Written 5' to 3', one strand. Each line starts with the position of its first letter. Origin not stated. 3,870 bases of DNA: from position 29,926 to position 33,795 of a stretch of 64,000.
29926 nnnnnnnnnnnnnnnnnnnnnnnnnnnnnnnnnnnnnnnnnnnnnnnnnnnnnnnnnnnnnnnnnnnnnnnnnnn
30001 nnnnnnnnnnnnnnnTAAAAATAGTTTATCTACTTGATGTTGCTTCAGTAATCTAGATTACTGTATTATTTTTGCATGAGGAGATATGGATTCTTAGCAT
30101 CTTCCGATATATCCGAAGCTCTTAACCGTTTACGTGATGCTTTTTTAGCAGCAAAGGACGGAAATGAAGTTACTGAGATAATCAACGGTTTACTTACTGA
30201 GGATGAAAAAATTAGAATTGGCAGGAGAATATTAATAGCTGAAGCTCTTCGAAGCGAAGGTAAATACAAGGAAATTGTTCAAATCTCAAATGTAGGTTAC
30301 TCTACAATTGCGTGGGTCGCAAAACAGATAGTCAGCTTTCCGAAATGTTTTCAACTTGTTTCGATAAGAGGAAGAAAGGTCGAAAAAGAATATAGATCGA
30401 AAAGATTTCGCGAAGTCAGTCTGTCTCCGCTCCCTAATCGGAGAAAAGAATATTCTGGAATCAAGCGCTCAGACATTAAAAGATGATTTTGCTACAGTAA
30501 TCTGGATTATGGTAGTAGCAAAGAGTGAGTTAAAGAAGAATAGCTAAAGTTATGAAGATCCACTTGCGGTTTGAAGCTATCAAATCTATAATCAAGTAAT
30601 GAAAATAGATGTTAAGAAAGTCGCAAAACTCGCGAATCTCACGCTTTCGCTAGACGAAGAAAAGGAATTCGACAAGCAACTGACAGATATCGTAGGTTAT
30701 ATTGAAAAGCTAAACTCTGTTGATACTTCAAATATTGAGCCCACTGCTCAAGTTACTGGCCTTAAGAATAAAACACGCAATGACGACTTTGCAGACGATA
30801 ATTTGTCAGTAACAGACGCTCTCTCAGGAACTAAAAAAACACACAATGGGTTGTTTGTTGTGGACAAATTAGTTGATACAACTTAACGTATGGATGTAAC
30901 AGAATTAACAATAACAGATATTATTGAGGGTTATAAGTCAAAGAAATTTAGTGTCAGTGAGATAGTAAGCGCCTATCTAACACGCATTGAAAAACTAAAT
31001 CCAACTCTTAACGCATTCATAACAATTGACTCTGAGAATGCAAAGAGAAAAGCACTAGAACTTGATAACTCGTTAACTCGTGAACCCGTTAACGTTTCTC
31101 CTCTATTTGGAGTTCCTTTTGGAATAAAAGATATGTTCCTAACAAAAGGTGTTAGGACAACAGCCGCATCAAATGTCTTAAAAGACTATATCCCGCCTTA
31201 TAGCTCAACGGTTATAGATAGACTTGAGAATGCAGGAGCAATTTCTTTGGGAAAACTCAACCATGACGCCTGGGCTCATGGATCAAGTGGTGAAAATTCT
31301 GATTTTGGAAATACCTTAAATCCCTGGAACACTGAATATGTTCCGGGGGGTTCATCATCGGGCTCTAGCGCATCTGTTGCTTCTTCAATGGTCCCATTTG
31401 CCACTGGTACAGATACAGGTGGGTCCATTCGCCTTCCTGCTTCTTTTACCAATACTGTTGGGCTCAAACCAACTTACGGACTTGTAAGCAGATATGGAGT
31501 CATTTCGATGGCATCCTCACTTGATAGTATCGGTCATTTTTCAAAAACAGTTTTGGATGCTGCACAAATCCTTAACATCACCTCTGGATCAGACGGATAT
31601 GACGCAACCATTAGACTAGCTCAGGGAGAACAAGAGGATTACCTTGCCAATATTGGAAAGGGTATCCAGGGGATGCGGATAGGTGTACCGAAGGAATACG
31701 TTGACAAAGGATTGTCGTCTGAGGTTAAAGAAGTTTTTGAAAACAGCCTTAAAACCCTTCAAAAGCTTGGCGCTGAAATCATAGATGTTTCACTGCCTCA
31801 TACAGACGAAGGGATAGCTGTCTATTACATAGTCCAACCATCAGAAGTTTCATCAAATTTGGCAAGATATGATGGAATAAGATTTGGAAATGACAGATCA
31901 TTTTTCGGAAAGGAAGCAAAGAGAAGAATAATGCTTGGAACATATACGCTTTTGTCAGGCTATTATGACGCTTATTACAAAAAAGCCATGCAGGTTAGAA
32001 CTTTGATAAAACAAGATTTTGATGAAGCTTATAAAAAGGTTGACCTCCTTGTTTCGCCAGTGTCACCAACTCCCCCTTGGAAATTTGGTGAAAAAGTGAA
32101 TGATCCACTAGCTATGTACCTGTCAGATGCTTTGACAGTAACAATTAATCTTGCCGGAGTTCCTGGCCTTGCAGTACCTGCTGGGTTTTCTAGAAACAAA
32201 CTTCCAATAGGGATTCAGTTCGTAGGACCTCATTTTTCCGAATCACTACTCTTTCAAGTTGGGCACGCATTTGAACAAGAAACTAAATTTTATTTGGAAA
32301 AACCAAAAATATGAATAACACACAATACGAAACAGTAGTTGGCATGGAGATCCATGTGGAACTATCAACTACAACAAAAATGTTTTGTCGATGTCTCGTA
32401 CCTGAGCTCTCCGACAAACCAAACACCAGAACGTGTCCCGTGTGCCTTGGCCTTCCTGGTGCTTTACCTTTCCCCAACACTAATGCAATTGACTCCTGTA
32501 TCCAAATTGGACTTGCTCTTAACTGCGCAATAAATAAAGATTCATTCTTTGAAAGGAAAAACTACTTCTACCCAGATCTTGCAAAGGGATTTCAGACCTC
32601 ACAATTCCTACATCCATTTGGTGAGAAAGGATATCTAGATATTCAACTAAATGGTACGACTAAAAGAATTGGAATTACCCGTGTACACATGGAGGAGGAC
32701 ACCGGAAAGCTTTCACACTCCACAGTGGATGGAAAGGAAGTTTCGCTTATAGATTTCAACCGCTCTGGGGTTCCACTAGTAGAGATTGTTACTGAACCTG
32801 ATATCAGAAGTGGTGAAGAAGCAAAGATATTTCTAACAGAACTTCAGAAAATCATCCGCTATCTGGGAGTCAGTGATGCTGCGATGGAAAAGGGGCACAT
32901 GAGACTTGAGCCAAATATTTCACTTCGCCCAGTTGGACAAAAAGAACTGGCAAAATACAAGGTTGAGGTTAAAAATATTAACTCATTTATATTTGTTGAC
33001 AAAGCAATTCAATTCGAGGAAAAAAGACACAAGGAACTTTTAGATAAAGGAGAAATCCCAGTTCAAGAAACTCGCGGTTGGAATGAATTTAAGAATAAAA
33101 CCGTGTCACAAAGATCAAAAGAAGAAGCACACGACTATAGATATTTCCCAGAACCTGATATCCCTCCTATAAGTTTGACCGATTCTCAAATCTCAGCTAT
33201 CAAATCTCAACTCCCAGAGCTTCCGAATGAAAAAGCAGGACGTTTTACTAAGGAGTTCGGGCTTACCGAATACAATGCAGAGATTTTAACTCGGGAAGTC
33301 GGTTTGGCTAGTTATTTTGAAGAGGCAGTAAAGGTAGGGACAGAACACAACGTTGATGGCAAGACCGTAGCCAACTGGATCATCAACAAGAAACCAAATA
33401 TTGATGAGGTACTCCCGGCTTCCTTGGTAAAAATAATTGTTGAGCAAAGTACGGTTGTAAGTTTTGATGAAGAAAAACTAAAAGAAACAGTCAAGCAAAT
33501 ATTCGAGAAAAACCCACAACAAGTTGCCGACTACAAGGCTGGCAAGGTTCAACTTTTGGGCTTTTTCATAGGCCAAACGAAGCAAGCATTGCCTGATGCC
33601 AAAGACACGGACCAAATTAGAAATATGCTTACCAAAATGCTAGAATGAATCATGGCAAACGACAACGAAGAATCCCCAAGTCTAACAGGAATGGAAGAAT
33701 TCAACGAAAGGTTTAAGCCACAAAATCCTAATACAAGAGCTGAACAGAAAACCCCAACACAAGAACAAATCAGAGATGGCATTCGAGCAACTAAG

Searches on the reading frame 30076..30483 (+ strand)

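Call 96: search_protein_families(library=pfam, proteins=[window:30076-30483:+], max_evalue=0.001)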
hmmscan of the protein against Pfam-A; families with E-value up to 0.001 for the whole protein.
window:30076-30483:+ (136 aa): 1 family
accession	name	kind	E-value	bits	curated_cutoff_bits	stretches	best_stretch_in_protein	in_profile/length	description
PF01371.25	Trp_repressor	-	3.3e-07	30.7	27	1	15-87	2-75/88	Trp repressor protein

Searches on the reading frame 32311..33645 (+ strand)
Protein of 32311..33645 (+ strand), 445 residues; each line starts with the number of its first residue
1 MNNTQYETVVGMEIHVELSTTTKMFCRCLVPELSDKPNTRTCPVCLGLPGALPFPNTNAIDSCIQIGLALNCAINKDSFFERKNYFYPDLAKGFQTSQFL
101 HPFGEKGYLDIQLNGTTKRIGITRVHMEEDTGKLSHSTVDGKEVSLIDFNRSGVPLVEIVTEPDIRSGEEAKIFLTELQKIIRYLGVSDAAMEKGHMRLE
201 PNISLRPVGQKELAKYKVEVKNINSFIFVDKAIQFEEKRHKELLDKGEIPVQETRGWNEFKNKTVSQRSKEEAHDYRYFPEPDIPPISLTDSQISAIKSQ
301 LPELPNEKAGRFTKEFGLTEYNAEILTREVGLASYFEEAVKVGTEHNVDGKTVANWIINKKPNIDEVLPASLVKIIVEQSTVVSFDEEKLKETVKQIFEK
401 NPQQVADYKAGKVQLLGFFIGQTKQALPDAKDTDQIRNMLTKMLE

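Call 95: find_homologous_proteins(query=window:32311-33645:+, max_evalue=1e-100)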
Query window:32311-33645:+ (445 aa): 7141 proteins with E <= 1e-100 among 8000 candidates; the best 120 are listed.
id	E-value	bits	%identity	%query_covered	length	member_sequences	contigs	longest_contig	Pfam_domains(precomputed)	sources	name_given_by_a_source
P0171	1.3e-293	991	99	100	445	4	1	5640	PF02637.24,PF02934.21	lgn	-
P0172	7.4e-280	946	93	100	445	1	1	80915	PF02637.24,PF02934.21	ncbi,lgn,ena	-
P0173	6.0e-271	917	91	100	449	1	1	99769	PF02637.24,PF02934.21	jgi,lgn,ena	-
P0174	4.9e-265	897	88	100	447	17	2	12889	PF02637.24,PF02934.21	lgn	-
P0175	1.3e-264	896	88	100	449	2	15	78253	PF02637.24,PF02934.21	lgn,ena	-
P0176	3.9e-252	855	83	100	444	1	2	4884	PF02637.24,PF02934.21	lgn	-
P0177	2.1e-251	852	86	98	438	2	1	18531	PF02637.24,PF02934.21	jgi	-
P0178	8.0e-245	831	81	100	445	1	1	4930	PF02637.24,PF02934.21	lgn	-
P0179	5.1e-238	808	79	99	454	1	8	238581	PF02637.24,PF02934.21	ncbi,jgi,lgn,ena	-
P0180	9.8e-238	807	79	99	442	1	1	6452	PF02637.24,PF02934.21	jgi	jgi:aspartyl-tRNA(Asn)/glutamyl-tRNA(Gln) amidotransferase subunit B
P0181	4.1e-234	795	77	100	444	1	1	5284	PF02637.24,PF02934.21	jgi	jgi:aspartyl-tRNA(Asn)/glutamyl-tRNA(Gln) amidotransferase subunit B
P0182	1.5e-233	794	78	99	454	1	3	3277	PF02637.24,PF02934.21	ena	-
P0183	1.5e-233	794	78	99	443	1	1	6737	PF02637.24,PF02934.21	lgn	-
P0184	2.0e-233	793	78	100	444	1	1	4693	PF02637.24,PF02934.21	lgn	-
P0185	2.4e-233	793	79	99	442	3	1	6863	PF02637.24,PF02934.21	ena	-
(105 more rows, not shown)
